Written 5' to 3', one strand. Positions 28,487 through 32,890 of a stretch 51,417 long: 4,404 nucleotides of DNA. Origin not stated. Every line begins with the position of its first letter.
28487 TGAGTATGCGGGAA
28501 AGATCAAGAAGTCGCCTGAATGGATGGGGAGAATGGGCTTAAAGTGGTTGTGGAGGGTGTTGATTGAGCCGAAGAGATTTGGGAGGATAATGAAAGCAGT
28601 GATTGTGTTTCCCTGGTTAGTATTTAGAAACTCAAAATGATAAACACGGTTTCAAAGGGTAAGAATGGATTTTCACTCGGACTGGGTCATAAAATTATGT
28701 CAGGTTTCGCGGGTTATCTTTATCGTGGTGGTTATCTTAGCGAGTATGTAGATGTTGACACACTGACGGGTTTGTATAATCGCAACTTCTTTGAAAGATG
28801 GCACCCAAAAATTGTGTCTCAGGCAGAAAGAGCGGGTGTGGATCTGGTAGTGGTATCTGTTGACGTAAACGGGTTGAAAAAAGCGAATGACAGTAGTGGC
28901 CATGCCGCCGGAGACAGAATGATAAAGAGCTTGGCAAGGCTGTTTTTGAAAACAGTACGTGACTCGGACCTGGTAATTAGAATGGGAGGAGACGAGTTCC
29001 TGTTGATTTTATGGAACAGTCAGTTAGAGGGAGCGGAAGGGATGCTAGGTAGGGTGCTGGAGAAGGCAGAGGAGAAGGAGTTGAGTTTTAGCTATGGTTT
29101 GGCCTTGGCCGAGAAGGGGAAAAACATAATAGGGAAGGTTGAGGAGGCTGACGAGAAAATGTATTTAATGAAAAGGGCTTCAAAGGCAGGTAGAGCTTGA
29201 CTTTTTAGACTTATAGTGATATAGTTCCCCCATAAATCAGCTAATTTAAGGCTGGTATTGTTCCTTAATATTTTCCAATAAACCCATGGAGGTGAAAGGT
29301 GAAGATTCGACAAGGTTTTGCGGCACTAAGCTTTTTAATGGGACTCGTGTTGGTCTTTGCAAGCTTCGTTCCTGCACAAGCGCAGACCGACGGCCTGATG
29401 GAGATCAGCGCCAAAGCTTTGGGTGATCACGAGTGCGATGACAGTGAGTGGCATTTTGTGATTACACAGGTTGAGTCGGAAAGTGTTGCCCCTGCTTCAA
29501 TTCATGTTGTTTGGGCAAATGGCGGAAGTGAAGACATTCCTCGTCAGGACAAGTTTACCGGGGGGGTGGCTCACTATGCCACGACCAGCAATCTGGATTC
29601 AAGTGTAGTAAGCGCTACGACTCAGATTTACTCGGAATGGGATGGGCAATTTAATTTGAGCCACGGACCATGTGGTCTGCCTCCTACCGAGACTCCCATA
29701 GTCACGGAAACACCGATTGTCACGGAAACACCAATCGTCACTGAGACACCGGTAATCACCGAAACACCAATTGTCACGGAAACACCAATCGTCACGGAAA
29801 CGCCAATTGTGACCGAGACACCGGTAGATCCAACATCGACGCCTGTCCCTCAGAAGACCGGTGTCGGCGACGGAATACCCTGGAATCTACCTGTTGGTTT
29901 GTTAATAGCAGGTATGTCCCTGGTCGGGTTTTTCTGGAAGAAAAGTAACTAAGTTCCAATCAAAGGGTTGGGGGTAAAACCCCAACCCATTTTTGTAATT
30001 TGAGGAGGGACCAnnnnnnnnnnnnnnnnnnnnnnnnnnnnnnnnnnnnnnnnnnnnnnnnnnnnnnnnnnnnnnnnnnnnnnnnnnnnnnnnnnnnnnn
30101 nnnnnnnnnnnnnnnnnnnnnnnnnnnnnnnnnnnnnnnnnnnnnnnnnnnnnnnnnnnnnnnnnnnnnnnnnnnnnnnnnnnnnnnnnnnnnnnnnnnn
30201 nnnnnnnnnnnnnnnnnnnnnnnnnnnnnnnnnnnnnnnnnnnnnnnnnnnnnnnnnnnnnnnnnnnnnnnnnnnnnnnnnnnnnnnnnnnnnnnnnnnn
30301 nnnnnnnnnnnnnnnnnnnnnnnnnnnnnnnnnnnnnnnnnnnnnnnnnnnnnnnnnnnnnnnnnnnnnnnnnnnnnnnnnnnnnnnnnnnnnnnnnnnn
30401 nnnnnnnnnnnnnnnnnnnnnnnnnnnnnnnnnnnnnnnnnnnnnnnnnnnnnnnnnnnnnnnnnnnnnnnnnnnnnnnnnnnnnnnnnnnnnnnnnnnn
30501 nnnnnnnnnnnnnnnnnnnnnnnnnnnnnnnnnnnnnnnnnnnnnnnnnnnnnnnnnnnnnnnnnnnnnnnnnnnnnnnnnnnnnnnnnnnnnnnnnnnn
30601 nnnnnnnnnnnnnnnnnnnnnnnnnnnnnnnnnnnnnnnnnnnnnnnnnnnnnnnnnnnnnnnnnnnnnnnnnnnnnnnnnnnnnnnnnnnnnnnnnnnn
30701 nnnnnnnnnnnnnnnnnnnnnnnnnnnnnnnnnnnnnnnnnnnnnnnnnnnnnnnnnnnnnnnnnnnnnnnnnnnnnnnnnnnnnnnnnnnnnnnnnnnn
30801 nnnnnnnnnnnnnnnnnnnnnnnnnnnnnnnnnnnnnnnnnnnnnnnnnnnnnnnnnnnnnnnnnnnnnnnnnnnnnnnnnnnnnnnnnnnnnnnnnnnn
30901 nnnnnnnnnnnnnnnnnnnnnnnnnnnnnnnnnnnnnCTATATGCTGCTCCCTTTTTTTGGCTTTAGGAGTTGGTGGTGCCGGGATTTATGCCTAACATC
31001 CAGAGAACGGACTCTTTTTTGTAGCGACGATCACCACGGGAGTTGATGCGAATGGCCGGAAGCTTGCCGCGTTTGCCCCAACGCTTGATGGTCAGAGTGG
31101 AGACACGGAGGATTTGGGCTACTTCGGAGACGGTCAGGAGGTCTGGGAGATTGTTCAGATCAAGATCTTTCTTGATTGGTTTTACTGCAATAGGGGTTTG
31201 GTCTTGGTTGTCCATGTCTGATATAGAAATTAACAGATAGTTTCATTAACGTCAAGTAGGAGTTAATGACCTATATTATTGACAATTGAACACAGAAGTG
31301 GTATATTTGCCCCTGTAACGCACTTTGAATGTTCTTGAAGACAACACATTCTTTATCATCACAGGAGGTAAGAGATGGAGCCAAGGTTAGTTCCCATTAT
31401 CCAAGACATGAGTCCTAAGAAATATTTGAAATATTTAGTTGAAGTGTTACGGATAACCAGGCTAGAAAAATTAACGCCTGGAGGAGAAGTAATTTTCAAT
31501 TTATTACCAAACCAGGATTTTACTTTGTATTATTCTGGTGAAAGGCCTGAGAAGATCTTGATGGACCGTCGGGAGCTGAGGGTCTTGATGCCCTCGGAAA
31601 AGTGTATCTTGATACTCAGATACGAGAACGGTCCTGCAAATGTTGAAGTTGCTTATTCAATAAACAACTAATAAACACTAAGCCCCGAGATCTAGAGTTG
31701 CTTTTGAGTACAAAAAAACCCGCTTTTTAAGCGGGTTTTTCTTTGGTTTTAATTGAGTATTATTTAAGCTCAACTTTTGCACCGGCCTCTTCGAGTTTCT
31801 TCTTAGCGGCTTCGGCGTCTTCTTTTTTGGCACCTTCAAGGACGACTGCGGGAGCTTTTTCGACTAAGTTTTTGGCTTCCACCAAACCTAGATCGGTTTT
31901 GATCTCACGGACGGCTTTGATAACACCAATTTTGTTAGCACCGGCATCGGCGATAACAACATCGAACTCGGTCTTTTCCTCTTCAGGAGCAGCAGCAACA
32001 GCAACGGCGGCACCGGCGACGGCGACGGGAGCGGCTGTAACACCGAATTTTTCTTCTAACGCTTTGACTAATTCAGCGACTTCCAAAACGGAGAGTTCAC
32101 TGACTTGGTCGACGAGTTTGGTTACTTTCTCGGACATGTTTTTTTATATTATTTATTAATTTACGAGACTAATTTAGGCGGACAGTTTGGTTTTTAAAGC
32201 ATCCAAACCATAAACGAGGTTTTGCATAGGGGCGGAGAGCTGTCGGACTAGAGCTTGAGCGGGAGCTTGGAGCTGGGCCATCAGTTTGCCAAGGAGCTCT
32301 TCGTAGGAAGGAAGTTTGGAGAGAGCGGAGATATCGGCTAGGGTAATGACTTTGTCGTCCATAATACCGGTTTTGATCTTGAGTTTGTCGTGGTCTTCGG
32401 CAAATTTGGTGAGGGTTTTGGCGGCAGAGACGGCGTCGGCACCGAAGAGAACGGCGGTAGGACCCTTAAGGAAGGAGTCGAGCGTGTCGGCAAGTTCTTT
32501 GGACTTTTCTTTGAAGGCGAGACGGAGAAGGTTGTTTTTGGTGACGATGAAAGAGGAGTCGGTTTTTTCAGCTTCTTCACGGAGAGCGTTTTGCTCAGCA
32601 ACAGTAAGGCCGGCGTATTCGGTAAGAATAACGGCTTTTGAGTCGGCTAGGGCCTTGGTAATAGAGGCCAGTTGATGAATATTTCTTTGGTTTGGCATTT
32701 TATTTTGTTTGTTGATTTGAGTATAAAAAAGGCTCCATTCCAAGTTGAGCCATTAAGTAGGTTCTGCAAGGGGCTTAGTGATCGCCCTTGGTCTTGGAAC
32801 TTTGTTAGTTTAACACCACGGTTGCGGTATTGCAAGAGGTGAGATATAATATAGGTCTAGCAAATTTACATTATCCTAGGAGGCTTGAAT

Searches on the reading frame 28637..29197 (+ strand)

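Call 42: search_protein_families(library=ncbifam, proteins=[window:28637-29197:+], max_evalue=0.0001)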
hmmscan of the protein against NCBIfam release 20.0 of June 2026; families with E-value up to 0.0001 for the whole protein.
window:28637-29197:+ (187 aa): 20 families
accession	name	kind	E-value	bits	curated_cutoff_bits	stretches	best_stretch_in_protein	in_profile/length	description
NF040885.1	diguan_DgcJ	equivalog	2.6e-33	115.6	500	1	41-183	344-490/493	diguanylate cyclase DgcJ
TIGR00254.1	GGDEF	domain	8.1e-29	100.5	37.4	1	40-183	7-161/168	diguanylate cyclase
NF007423.1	PRK09966.1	equivalog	8e-28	97.4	325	1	34-179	235-390/390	diguanylate cyclase DgcN/YfiN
NF038266.1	diguan_SiaD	equivalog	3.6e-26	92.1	290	1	34-181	90-247/252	biofilm regulation diguanylate cyclase SiaD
NF007135.0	PRK09581.1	equivalog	2.7e-24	85.8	474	1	40-184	294-440/457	PleD family two-component system response regulator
NF007298.0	PRK09776.1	equivalog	7.1e-24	83.8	1135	1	34-148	680-794/1111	diguanylate cyclase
NF051473.1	DigCycDgcsShew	equivalog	4.4e-23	82.1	400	1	36-183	133-285/291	diguanylate cyclase DgcS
NF007380.0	PRK09894.1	equivalog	7.6e-21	74.7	256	1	39-182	130-280/296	diguanylate cyclase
NF011955.1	PRK15426.1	equivalog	2.8e-18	65.4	408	1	41-151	401-511/564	cellulose biosynthesis regulator diguanylate cyclase DgcQ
NF047654.1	DiguCycDgcRLepto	equivalog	1.1e-17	63.9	500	1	36-149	131-244/295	diguanylate cyclase DgcR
NF007599.0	PRK10245.1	equivalog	4e-16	58.5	402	1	40-150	212-322/371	diguanylate cyclase AdrA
NF007474.0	PRK10060.1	equivalog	5.6e-16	57.9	782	1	34-179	233-385/663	cyclic di-GMP phosphodiesterase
NF041606.1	dguan_cyc_DgcA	equivalog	4.5e-15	55.4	370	1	36-152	176-292/340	diguanylate cyclase DgcA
NF053781.1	cdiGMPphdstlr2612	equivalog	4.9e-14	51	1600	1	40-142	842-946/1268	Tlr1612 family c-di-GMP phosphodiesterase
NF047872.1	GGDEF_GdpS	equivalog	7.3e-13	48.4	400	1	39-132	188-281/355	GGDEF domain-containing protein GdpS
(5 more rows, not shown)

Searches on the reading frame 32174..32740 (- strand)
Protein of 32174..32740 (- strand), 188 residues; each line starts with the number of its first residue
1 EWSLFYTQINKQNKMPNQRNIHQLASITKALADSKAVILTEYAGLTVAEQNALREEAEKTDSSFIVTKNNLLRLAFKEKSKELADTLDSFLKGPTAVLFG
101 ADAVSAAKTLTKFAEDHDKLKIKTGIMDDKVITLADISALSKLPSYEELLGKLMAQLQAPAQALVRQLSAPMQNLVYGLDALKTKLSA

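Call 70: search_protein_families(library=pfam, proteins=[window:32174-32740:-], max_evalue=0.001)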
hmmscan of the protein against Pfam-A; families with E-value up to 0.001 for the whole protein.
window:32174-32740:- (188 aa): 1 family
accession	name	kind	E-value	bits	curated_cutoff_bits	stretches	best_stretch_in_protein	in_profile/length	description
PF00466.25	Ribosomal_L10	-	2.3e-20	73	22.8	1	16-114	2-99/100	Ribosomal protein L10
